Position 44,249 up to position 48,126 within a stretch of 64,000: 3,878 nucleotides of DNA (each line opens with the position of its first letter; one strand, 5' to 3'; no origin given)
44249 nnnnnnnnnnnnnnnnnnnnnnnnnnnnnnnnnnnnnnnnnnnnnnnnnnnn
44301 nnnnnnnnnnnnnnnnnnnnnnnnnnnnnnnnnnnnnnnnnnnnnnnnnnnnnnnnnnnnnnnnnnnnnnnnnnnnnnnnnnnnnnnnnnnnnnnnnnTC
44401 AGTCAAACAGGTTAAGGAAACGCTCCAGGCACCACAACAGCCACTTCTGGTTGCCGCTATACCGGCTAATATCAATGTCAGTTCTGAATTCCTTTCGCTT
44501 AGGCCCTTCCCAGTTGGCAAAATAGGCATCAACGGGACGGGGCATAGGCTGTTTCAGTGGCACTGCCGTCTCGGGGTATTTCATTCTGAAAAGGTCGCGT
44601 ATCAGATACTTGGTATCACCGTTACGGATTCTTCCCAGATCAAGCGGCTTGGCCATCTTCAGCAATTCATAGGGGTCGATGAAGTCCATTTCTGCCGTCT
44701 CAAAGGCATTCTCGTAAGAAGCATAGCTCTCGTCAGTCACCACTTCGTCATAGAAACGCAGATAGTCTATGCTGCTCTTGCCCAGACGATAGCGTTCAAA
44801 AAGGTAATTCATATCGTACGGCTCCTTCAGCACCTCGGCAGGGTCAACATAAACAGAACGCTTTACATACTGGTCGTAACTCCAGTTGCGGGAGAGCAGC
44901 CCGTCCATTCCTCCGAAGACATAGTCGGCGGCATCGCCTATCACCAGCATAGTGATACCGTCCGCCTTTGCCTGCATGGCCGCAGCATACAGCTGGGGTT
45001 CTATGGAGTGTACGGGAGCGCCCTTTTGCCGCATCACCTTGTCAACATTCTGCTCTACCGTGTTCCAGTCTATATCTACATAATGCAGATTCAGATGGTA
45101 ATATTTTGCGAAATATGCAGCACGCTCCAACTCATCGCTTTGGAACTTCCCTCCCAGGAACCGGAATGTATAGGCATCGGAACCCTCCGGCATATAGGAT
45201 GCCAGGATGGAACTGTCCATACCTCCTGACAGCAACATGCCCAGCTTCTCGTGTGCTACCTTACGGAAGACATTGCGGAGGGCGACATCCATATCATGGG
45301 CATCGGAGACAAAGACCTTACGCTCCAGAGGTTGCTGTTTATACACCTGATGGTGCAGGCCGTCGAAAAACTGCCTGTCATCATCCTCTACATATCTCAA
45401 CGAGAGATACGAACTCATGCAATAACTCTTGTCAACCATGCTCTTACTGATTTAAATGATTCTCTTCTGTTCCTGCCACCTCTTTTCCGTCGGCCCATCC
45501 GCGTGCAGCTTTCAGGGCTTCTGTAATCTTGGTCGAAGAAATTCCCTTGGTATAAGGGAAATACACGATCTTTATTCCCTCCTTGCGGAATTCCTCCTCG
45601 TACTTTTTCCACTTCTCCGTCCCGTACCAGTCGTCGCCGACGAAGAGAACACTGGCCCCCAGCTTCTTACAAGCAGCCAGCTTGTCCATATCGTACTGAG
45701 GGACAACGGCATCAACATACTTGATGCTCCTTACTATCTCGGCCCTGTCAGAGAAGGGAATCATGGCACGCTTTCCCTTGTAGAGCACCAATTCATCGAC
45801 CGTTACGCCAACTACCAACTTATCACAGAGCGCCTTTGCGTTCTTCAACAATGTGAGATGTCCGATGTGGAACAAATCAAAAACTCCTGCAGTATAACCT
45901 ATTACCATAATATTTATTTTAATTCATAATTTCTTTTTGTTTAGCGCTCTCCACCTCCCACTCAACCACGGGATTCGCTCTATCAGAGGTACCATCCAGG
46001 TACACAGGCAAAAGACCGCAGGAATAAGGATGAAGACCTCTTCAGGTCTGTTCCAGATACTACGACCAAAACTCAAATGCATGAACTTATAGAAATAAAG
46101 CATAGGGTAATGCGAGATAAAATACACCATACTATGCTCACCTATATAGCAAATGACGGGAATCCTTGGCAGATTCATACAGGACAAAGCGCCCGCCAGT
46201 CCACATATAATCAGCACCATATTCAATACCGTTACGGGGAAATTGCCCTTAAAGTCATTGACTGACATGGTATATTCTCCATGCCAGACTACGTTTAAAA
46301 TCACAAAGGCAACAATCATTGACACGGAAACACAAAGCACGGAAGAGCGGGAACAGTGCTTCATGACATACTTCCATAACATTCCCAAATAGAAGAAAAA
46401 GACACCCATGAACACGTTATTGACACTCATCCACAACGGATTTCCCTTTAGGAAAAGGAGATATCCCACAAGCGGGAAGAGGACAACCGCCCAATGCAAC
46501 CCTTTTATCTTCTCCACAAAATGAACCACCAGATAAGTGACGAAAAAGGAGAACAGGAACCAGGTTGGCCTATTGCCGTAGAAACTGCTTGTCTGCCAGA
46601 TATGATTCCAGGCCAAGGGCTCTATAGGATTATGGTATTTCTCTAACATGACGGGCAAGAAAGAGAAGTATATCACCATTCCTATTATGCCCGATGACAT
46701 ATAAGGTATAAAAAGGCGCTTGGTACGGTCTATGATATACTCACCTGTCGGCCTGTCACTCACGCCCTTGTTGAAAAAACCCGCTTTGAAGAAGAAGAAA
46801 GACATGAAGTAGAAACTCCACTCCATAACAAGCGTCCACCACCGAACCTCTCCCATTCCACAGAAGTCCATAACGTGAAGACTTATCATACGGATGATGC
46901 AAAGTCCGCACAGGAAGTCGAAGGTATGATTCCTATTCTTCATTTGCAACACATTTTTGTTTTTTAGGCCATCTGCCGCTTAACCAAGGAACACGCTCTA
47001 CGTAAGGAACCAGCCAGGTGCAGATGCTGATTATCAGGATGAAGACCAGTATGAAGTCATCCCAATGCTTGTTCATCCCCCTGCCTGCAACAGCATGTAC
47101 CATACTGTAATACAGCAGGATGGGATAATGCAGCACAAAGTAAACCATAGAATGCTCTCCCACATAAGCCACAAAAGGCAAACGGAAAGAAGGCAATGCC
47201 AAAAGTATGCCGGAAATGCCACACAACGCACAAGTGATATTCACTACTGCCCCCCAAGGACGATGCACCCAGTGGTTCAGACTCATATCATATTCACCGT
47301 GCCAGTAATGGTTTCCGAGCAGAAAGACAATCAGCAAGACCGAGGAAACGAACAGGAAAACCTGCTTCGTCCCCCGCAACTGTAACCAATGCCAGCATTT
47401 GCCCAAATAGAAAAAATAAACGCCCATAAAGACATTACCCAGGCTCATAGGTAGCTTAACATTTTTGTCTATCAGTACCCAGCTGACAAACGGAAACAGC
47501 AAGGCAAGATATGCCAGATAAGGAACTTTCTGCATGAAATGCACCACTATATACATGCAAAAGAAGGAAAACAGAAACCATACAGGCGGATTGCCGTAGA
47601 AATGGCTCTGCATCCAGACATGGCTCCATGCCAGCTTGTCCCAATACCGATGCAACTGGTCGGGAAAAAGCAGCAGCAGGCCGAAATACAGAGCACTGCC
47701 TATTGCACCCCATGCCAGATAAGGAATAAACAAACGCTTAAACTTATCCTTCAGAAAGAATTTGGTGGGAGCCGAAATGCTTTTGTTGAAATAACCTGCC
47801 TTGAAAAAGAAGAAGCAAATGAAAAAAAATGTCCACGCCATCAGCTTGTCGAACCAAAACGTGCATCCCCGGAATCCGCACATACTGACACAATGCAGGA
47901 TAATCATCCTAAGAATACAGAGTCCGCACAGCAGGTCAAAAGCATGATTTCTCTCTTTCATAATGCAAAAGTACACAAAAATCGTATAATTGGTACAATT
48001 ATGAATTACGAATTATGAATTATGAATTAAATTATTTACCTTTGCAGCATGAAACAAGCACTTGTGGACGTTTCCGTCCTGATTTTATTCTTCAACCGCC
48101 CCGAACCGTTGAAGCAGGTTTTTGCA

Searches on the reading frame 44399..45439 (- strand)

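Call 62: search_protein_families(library=pfam, proteins=[window:44399-45439:-], max_evalue=0.00001)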
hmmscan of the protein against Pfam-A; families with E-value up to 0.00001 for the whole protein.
window:44399-45439:- (346 aa): 1 family
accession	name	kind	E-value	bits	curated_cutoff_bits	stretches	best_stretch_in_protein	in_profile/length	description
PF00733.27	Asn_synthase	-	6.3e-18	66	21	1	60-193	14-149/354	Asparagine synthase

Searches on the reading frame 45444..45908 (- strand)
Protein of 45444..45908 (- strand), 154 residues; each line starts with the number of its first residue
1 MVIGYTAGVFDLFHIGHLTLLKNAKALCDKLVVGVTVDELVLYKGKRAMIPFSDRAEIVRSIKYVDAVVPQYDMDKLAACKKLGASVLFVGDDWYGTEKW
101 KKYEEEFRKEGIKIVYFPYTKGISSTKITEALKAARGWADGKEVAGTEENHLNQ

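Call 62: search_protein_families(library=pfam, proteins=[window:45444-45908:-], max_evalue=0.00001)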
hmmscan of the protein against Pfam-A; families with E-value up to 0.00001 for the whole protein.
window:45444-45908:- (154 aa): 1 family
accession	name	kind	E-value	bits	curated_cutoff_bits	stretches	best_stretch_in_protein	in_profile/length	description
PF01467.32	CTP_transf_like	-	4.1e-22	79.2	21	1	5-130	1-132/133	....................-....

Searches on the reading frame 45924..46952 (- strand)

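Call 62: search_protein_families(library=pfam, proteins=[window:45924-46952:-], max_evalue=0.00001)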
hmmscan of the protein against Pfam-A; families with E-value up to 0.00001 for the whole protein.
window:45924-46952:- (342 aa): 1 family
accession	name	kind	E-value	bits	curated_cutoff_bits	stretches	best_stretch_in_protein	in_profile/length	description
PF01757.29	Acyl_transf_3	-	4.6e-21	75.7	31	1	10-320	3-324/326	Acyltransferase domain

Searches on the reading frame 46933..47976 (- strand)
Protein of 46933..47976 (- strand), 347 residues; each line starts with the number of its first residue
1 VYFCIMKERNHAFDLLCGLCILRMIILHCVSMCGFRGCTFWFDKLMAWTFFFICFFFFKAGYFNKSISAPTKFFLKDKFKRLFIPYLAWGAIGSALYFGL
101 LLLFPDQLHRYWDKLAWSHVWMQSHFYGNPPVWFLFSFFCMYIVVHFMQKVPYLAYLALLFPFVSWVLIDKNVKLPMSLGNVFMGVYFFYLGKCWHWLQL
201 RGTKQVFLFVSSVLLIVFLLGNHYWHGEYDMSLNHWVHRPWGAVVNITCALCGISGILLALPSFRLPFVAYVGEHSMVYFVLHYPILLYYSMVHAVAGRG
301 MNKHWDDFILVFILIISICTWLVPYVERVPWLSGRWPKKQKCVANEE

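Call 62: search_protein_families(library=pfam, proteins=[window:46933-47976:-], max_evalue=0.00001)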
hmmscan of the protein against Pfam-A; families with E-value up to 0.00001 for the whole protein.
window:46933-47976:- (347 aa): 1 family
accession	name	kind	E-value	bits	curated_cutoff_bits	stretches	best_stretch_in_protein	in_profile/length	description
PF01757.29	Acyl_transf_3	-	2.5e-16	60.1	31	1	10-322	1-324/326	Acyltransferase domain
